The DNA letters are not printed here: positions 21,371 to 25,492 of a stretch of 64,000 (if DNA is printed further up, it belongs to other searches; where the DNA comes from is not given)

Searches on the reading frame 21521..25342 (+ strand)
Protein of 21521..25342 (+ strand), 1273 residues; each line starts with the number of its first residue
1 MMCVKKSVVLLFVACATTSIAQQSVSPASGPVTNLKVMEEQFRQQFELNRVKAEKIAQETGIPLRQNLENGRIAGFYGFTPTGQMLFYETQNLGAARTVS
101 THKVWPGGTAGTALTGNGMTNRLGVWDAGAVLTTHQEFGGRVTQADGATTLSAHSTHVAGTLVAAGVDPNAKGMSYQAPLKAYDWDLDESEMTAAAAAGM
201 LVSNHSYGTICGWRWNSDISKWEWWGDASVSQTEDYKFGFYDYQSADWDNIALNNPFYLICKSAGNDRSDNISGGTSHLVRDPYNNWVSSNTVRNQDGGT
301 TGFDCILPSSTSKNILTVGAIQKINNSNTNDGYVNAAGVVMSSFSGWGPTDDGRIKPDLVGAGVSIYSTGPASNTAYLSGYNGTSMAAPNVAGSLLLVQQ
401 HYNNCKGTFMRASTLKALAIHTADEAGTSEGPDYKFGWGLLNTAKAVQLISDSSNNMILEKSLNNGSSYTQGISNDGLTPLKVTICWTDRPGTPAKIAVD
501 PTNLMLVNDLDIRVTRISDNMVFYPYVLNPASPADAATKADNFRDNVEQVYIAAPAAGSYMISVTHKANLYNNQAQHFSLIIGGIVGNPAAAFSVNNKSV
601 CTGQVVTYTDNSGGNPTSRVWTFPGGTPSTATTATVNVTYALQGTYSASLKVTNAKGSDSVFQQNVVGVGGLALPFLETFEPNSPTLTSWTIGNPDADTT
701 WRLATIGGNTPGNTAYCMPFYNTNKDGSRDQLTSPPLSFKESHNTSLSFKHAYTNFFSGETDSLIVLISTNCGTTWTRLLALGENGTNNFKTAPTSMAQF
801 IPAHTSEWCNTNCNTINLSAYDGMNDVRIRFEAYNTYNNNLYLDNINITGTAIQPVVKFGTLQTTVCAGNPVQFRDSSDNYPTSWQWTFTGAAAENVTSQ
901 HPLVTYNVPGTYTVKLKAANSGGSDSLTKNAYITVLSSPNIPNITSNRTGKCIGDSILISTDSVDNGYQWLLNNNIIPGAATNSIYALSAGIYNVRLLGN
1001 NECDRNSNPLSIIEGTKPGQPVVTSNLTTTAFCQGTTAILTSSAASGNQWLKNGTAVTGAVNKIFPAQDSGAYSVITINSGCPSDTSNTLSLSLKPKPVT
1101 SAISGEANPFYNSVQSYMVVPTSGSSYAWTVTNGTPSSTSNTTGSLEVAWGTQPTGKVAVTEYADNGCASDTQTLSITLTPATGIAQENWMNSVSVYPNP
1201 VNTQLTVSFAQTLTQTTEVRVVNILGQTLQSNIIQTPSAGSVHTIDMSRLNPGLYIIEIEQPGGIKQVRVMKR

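Call 64: search_protein_families(library=ncbifam, proteins=[window:21521-25342:+], max_evalue=0.00001)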
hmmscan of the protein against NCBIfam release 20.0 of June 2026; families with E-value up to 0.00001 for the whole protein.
window:21521-25342:+ (1273 aa): 3 families
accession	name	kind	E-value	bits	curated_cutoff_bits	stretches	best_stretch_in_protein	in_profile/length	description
TIGR04183.1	Por_Secre_tail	domain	9.1e-13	48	23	1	1196-1273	1-72/72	T9SS type A sorting domain-containing protein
NF040553.1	SGO_0316_fam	subfamily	8.4e-09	33.6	1400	1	340-404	652-713/1486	SGO_0316/SGO_0317 family LPXTG-anchored serine peptidase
TIGR03921.1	T7SS_mycosin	equivalog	7.8e-08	31.8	278.75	1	357-450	198-288/353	type VII secretion-associated serine protease mycosin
